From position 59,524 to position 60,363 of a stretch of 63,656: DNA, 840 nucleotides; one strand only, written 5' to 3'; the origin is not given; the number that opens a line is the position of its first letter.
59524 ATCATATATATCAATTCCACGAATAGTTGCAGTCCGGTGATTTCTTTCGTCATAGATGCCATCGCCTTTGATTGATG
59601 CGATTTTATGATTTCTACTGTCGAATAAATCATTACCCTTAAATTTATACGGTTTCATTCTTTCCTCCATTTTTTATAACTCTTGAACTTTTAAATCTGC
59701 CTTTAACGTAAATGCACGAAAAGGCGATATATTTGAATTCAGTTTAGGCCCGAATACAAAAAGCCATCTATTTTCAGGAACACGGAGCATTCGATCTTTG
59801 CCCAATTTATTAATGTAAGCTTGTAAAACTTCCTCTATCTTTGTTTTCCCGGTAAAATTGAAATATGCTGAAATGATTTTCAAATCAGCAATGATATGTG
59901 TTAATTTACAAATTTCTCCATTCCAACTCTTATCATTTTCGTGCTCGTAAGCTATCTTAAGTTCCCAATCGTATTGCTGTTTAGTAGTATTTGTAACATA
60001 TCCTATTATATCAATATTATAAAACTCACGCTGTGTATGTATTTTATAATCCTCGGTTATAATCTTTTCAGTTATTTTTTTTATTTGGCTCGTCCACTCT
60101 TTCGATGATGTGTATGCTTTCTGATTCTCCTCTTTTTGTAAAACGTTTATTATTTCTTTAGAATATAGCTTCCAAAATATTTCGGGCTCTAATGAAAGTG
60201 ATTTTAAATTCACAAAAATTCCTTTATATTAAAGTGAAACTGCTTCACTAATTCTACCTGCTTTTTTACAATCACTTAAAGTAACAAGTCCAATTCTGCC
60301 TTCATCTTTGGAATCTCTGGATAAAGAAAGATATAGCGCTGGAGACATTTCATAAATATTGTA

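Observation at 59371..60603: AT-rich three-gene orphan cassette between housekeeping genes: candidate undescribed defence/toxin module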

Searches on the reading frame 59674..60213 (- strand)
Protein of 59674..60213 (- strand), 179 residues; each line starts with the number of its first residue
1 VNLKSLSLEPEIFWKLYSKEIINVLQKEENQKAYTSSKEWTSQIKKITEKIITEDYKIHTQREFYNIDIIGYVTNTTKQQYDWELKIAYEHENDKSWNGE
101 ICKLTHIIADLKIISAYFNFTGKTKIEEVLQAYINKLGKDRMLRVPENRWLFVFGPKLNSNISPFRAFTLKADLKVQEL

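Call 4: search_protein_families(library=pfam, proteins=[window:59674-60213:-], max_evalue=1)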
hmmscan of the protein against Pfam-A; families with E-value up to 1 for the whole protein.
window:59674-60213:- (179 aa): 1 family
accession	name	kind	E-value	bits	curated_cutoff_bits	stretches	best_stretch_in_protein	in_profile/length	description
PF06292.23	MUN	-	0.032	13.7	24.2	1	8-60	87-141/473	MUN domain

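Call 5: search_protein_families(library=padloc, proteins=[window:59674-60213:-], max_evalue=1)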
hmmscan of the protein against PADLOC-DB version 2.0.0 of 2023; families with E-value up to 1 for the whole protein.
window:59674-60213:- (179 aa): 0 families

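Call 6: search_protein_families(library=ncbifam, proteins=[window:59674-60213:-], max_evalue=1)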
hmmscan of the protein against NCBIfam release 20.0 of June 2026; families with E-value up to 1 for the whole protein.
window:59674-60213:- (179 aa): 0 families

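Call 7: search_protein_families(library=phrogs, proteins=[window:59674-60213:-], max_evalue=1)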
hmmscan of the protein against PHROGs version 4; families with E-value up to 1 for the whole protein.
window:59674-60213:- (179 aa): 2 families
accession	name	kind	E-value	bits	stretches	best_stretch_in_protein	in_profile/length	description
phrog_6038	-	unknown function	0.093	13.9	1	31-50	11-30/45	-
phrog_5861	-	unknown function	0.64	11.3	0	19-61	4-46/53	-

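Call 8: find_homologous_proteins(query=window:59674-60213:-)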
Query window:59674-60213:- (179 aa): 5 proteins with E <= 0.001 among 38 candidates.
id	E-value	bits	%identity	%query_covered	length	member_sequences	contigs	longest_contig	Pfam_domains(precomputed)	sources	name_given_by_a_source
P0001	2.5e-113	394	100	100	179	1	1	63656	-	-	-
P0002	3.7e-75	270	67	99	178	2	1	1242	-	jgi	-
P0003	1.8e-74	267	65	100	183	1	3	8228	-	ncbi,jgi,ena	-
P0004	3.0e-50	189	50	97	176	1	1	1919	-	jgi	jgi:hypothetical protein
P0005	4.3e-33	133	42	93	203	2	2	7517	-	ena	-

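Call 10: find_encoding_contigs(protein=P0003, flank=6000, max_places=4)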
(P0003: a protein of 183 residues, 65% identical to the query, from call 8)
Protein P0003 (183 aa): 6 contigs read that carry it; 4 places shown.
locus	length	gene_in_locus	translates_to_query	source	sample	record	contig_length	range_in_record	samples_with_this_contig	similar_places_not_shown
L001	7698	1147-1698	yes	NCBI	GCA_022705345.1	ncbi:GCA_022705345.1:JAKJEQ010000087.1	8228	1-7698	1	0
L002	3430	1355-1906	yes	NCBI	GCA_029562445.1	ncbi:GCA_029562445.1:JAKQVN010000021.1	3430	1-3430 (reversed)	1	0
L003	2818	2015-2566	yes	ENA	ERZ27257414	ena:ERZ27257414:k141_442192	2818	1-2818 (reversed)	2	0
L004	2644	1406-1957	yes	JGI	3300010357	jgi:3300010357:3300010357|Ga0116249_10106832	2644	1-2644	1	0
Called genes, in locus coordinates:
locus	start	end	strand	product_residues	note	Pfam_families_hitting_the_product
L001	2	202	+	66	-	?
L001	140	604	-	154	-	-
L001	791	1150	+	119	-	-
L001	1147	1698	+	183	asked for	-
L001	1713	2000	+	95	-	PF21785:Bflower_2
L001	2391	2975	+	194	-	-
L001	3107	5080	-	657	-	PF00884:Sulfatase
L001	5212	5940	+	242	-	-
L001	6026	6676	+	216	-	PF00117:GATase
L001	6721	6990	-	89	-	-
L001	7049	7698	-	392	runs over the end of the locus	?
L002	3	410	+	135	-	?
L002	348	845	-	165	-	-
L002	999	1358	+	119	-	-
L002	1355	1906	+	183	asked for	-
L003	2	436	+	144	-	?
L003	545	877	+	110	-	PF01527:HTH_Tnp_1, PF13518:HTH_28 (weak)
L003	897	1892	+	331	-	PF13565:HTH_32 (weak), PF00665:rve, PF13683:rve_3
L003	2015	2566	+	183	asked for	-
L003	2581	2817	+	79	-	?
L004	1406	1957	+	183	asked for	-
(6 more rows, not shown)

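Call 11: find_encoding_contigs(protein=P0005, flank=6000, max_places=4)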
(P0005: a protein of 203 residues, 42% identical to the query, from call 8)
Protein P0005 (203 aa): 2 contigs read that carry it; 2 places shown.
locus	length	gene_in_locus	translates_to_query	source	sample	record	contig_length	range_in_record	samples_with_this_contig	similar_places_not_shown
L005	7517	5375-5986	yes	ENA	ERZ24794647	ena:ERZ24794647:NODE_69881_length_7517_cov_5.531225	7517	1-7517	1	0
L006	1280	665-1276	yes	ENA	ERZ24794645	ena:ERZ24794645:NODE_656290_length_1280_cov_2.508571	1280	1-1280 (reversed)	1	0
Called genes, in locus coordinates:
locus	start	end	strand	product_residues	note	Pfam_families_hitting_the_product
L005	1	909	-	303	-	?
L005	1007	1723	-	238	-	PF02585:PIG-L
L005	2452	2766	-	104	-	-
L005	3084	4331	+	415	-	PF16257:UxaE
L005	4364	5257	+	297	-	-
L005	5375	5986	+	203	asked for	-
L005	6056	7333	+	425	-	PF09861:Lar_N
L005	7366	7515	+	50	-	?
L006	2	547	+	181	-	?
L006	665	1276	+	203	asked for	-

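Call 25: search_solved_structures(query=A2, max_evalue=10, show_alignments=2)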
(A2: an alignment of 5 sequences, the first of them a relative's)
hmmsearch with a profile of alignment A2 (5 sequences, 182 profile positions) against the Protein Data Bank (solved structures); distinct sequences matched with E-value up to 10: 0.

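Call 27: search_protein_families(library=pfam, proteins=[L001:2391-2975:+, L001:140-604:-], max_evalue=1)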
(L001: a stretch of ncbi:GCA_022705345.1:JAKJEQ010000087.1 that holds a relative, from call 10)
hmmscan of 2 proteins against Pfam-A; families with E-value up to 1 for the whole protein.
L001:2391-2975:+ (194 aa): 2 families
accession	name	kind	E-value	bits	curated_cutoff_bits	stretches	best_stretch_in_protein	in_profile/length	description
PF13786.12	DUF4179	-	0.12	13.3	30.1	1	8-68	8-66/94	Domain of unknown function (DUF4179)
PF00140.25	Sigma70_r1_2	-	0.13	12.7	22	1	150-167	9-26/34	Sigma-70 factor, region 1.2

L001:140-604:- (154 aa): 0 families

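Call 31: predict_structure(alignment_id=A2)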
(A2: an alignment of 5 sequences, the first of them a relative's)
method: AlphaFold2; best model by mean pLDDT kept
length: 179 residues; sequences in the alignment: 5
mean_pLDDT: 57.0   pTM: 0.57
mean pLDDT of the five models: 57.0, 51.6, 48.4, 47.9, 43.7
residues with pLDDT >= 90: 0; 70-90: 20; 50-70: 118; < 50: 41
segments of 3 or more residues with pLDDT < 50: 1-6, 70-84, 86-93, 156-163
pLDDT, mean of each block of 10 residues (from residue 1): 47 69 73 59 68 68 55 38 44 55 63 60 56 56 52 51 55 59
secondary structure, 60 per line:
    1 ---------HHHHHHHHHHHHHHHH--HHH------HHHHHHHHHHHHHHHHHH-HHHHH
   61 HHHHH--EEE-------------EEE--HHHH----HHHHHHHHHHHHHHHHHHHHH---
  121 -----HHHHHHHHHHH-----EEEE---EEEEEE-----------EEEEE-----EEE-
elements in order: H10-25 H37-54 H56-65 E68-70 E84-86 H89-92 H97-117 H126-136 E142-145 E149-154 E166-170 E176-178

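Call 36: fold_search(model_id=the predicted structure, library=pdb)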
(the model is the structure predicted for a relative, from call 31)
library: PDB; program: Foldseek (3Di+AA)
matches with E <= 10: 133; with E <= 0.001: 0
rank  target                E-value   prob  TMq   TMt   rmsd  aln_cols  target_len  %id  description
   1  9q6a_A                4.2e-01  0.08  0.21  0.18  20.6       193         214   14  Crystal structure of octameric COMMD-like protein MBK5214510 from Flavobacteriaceae bacterium (released 2025-10-01)
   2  8wje_A                8.2e-01  0.28  0.15  0.27   8.0        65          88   18  Structure of apo-SPO1 Tad2 (released 2024-09-25)
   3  7xbk_C                1.0e+00  0.13  0.15  0.08  11.0        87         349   11  Structure and mechanism of a mitochondrial AAA+ disaggregase CLPB (released 2023-01-25)
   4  8smf_B                1.1e+00  0.21  0.15  0.29   8.6        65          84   18  Structure of SPO1 phage Tad2 in complex with 1''-3' gcADPR (released 2023-11-22)
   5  9q6a_B                1.1e+00  0.06  0.20  0.17  18.8       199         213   12  Crystal structure of octameric COMMD-like protein MBK5214510 from Flavobacteriaceae bacterium (released 2025-10-01)
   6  8wje_D                1.1e+00  0.18  0.15  0.25   7.7        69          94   22  Structure of apo-SPO1 Tad2 (released 2024-09-25)
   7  9im8_B                1.8e+00  0.02  0.15  0.09  17.1       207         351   12  Mutated ADP-ribosyltransferase 2 (PARP2) catalytic domain bound to a pyrimidine 2,4-diketone derivative inhibitor (released 2025-07-09)
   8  8hkn_A                1.9e+00  0.02  0.15  0.09  17.0       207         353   12  Mutated human ADP-ribosyltransferase 2 (PARP2) catalytic domain bound to approved drug Fluzoparib (released 2024-05-01)
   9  5wam_B                2.1e+00  0.21  0.19  0.32   4.1        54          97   18  Structure of BamE from Neisseria gonorrhoeae (released 2017-12-06)
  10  4k0w                  2.1e+00  0.06  0.23  0.19  11.2       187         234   14  X-ray crystal structure of OXA-23 A220 duplication clinical variant (released 2013-08-07)
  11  7txj_A                2.1e+00  0.06  0.17  0.20  16.3       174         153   13  Cryo-EM of AFV6 (released 2022-06-01)
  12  8ppr_G                2.2e+00  0.11  0.16  0.18   6.5        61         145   15  Structure of the human outer kinetochore KMN network complex (released 2024-03-20)
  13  8ufg_G                2.2e+00  0.02  0.15  0.10  21.1       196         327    8  Acinetobacter baylyi LptB2FG bound to Acinetobacter baylyi lipopolysaccharide (released 2024-01-03)
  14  2yh9_B                2.3e+00  0.10  0.14  0.31   9.6        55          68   18  Crystal structure of the dimeric BamE from E. coli (released 2011-06-29)
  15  7xbk_A                2.5e+00  0.05  0.12  0.07  12.8        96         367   14  Structure and mechanism of a mitochondrial AAA+ disaggregase CLPB (released 2023-01-25)
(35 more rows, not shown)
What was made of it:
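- On PD-(D/E)xK superfamily (protein B): Foldseek found nothing at E<0.4 (calls 31, 36).
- Closest known: BamHI-type PD-. Different: B's fold is unresolved (calls 31, 36).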

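Call 41: find_related_loci(query=A2, collection=viral_contigs, flank=4000)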
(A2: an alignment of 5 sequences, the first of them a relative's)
Query A2 (179 aa) in viral_contigs; peptide patterns used: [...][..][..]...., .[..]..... (x = any residue, [..] = any of these).
59 stretches matched a pattern, but none encodes a relative of the query by tblastn (E <= 1e-3).

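Call 51: search_protein_representatives(alignment_id=A2)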
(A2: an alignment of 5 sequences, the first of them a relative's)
Query: 5 sequences, 182 profile positions. Proteins with E-value up to 0.001 (for the whole library): 357; up to 1e-10: 169; up to 1e-30: 36. The best 150 are listed.
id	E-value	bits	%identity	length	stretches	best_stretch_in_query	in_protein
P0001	1.6e-92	325.0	-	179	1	1-179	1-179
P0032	1.3e-60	221.0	-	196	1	1-180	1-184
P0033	1.7e-58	214.1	-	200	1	4-180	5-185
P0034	1.5e-55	204.5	-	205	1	1-179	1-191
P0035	2.3e-54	200.6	-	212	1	7-179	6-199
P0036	3.6e-54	200.0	-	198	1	2-179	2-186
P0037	1.7e-51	191.3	-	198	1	4-180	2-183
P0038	7.9e-51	189.1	-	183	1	8-180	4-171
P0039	2.0e-50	187.8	-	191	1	5-174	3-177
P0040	3.1e-50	187.2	-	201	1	5-180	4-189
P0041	5.2e-48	179.9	-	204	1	7-178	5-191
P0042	1.7e-47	178.2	-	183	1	7-176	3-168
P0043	2.4e-47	177.7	-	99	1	85-181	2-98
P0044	1.7e-45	171.7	-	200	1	8-180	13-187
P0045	1.4e-44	168.8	-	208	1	1-178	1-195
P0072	8.2e-28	114.1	-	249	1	6-170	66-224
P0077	1.1e-25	107.2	-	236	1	7-160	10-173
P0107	6.0e-20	88.5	-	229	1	5-172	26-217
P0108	6.5e-20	88.3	-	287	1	6-161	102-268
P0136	1.2e-15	74.4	-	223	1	8-175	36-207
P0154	1.0e-13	68.1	-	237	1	7-173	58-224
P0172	3.5e-12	63.2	-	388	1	29-125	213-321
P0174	6.6e-12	62.2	-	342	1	5-174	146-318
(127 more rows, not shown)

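Call 53: search_protein_families(library=pfam, alignment_id=A4, max_evalue=0.1)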
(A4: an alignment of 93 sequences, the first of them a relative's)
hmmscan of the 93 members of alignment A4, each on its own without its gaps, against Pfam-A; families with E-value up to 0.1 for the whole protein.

A. member 1, P0001 (179 aa): 1 family
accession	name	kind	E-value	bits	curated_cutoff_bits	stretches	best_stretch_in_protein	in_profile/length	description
PF06292.23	MUN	-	0.032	13.7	24.2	0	8-60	87-141/473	MUN domain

B. families by the number of members that match (of 93 scanned): 29 families (the first 25 are shown)
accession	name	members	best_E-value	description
PF04405.19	ScdA_N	1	0.0024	Domain of Unknown function (DUF542)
PF09748.14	Med10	1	0.0074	Transcription factor subunit Med10 of Mediator complex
PF03995.18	Inhibitor_I36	1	0.012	Peptidase inhibitor family I36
PF20249.3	VasX_N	1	0.02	VasX toxin N-terminal region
PF14278.11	TetR_C_8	1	0.025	Transcriptional regulator C-terminal region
PF11210.13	DUF2996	1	0.026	Protein of unknown function (DUF2996)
PF22226.1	Mre11_C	1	0.026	Mre11 C-terminal Rad50-binding domain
PF06292.23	MUN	1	0.032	MUN domain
PF25482.1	DUF7905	1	0.036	Domain of unknown function (DUF7905)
PF02329.21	HDC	1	0.038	Histidine carboxylase PI chain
PF09642.15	YonK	1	0.041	YonK protein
PF21975.1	ASNSD1-SEP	1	0.041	ASNSD1 upstream open reading frame protein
PF02793.27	HRM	1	0.042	Hormone receptor domain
PF10590.14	PNP_phzG_C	1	0.042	Pyridoxine 5'-phosphate oxidase C-terminal dimerisation region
PF10173.14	Mit_KHE1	1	0.049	Mitochondrial K+-H+ exchange-related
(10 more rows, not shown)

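Call 54: search_solved_structures(query=A4, max_evalue=10, show_alignments=3)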
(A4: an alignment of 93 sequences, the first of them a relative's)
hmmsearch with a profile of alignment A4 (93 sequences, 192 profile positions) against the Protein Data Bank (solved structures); distinct sequences matched with E-value up to 10: 0.
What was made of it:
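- Closest known: BamHI-type PD-. Different: No sequence or profile match to any solved structure was found (calls 25, 54).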

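Call 58: find_related_loci(query=A5, collection=metagenome_contigs, flank=4000)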
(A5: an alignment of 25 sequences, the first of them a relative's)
Query A5 (179 aa) in metagenome_contigs; peptide patterns used: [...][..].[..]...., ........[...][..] (x = any residue, [..] = any of these).
262 stretches matched a pattern; 59 encode a relative of the query (tblastn E <= 1e-3); 59 distinct loci.
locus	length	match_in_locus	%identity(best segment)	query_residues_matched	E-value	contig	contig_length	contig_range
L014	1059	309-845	65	1-179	3e-87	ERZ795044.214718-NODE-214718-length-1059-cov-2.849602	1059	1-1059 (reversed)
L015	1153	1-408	69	44-179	2e-68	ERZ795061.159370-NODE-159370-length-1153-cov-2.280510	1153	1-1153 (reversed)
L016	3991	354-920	42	1-179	7e-52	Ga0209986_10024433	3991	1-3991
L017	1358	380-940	47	7-179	2e-53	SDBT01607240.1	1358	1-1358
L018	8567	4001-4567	41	1-179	7e-51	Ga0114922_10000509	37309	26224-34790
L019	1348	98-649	42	6-179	1e-49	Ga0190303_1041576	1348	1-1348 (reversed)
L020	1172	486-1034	47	7-179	2e-50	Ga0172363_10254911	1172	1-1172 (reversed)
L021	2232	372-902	45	7-179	9e-48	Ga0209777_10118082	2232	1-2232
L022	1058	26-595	43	1-179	1e-49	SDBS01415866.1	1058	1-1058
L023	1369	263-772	43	8-176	1e-47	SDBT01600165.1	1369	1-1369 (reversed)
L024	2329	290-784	44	8-176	1e-45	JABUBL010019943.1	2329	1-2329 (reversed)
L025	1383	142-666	39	8-176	7e-46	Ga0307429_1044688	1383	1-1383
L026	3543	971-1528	40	1-179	1e-44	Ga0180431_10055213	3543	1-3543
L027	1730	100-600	42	8-176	2e-44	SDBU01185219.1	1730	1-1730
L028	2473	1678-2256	43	1-176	1e-43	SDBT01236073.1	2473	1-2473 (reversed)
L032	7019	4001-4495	39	8-176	1e-41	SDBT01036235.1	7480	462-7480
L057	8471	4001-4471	32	22-176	2e-26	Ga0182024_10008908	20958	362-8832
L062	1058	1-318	41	81-179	2e-23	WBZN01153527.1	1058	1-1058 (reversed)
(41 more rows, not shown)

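Call 63: search_protein_families(library=padloc, alignment_id=A4, max_evalue=0.01)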
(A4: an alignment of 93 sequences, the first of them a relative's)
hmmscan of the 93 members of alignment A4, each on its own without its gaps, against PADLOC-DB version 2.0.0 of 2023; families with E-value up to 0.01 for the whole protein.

A. member 1, P0001 (179 aa): 0 families

B. families by the number of members that match (of 93 scanned): 2 families
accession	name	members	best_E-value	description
PDLC00103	GajB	1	0.0077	UrvD helicase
PDLC02180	Drt4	1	0.0091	-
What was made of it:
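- On Known anti-phage defence systems (PADLOC-DB 2.0): Only two chance-level hits among 93 B relatives (call 63).
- There is no PADLOC match (calls 5, 63).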

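Call 64: search_protein_families(library=ncbifam, alignment_id=A4, max_evalue=0.01)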
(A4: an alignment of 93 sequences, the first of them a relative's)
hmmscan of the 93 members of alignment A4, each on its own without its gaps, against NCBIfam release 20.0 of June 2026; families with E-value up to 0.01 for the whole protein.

A. member 1, P0001 (179 aa): 0 families

B. families by the number of members that match (of 93 scanned): 3 families
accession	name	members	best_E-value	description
TIGR04195.1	S_glycosyl_SunS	1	0.0047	SunS family peptide S-glycosyltransferase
TIGR01093.1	aroD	1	0.0059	type I 3-dehydroquinate dehydratase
NF047838.1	SCO4402_fam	1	0.0092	SCO4402 family protein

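Call 66: search_protein_families(library=pfam, proteins=[L001:776-1150:+, L001:140-604:-, L032:4629-6581:+, L062:379-846:+, L057:5010-6482:+], max_evalue=0.01)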
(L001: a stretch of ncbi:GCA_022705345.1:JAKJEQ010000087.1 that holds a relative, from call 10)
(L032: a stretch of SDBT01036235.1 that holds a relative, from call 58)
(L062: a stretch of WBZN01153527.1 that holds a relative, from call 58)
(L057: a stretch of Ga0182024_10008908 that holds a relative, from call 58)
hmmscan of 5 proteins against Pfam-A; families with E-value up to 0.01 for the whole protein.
L001:776-1150:+ (124 aa): 0 families

L001:140-604:- (154 aa): 0 families

L032:4629-6581:+ (650 aa): 0 families

L062:379-846:+ (155 aa): 2 families
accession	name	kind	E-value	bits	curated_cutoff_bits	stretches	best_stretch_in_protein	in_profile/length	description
PF00782.25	DSPc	-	8.7e-05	22.8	33.5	1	82-114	61-93/133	Dual specificity phosphatase, catalytic domain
PF13350.11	Y_phosphatase3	-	0.00037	21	22.2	1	76-131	111-165/240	Tyrosine phosphatase family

L057:5010-6482:+ (490 aa): 6 families
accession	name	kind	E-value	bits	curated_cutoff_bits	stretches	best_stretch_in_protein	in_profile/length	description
PF00004.35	AAA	-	1.1e-19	71.6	21.2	1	276-396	1-131/131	ATPase family associated with various cellular activities (AAA)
PF13191.12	AAA_16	-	7.7e-05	23.7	32.6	1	264-371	15-104/167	AAA ATPase domain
PF13567.11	DUF4131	-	0.0025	18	31.6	1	14-102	6-97/165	Domain of unknown function (DUF4131)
PF13401.12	AAA_22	-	0.0031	18.2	27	0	275-319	7-33/130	AAA domain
PF17862.7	AAA_lid_3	-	0.0045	17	27.2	1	418-463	2-43/45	AAA+ lid domain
PF01078.27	Mg_chelatase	-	0.0067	16.3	20.3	0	271-299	20-48/207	Magnesium chelatase, subunit ChlI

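Call 67: find_encoding_contigs(protein=P0004, flank=3000, max_places=3)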
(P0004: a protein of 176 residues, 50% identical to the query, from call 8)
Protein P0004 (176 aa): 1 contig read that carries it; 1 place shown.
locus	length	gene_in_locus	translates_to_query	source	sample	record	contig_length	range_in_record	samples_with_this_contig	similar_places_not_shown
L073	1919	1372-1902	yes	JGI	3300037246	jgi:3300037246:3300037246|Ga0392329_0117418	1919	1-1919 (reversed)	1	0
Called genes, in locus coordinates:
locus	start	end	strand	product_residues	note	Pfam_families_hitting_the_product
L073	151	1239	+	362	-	PF03781:FGE-sulfatase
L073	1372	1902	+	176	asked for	-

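Call 68: find_encoding_contigs(protein=P0002, flank=3000, max_places=3)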
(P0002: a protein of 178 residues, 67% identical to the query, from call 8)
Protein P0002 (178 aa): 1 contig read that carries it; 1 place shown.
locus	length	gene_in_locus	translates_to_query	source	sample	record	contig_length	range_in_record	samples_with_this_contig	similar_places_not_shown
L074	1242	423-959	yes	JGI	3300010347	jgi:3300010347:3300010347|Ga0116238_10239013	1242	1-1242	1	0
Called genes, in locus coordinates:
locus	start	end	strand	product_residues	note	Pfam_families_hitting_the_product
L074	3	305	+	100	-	?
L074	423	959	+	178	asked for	-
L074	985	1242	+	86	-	?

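Call 76: search_protein_families(library=padloc, proteins=[L001:776-1150:+], max_evalue=0.01)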
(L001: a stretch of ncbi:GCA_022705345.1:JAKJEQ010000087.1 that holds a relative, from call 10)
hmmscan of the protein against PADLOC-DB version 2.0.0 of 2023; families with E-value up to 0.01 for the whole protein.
L001:776-1150:+ (124 aa): 0 families

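Call 81: search_protein_families(library=pfam, proteins=[P0172, P0174, P0108, P0072, P0154, P0136, P0107, P0077], max_evalue=0.05)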
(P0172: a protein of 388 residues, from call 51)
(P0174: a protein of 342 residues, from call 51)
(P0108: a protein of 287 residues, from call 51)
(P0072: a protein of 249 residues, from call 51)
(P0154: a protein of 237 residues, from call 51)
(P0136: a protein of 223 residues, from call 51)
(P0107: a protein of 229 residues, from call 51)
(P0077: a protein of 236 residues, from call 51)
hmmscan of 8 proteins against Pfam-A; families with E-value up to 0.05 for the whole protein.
P0172 (388 aa): 0 families

P0174 (342 aa): 0 families

P0108 (287 aa): 0 families

P0072 (249 aa): 0 families

P0154 (237 aa): 0 families

P0136 (223 aa): 0 families

P0107 (229 aa): 0 families

P0077 (236 aa): 0 families
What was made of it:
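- Tried and rejected: No Pfam domains were found in the extensions (call 81).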
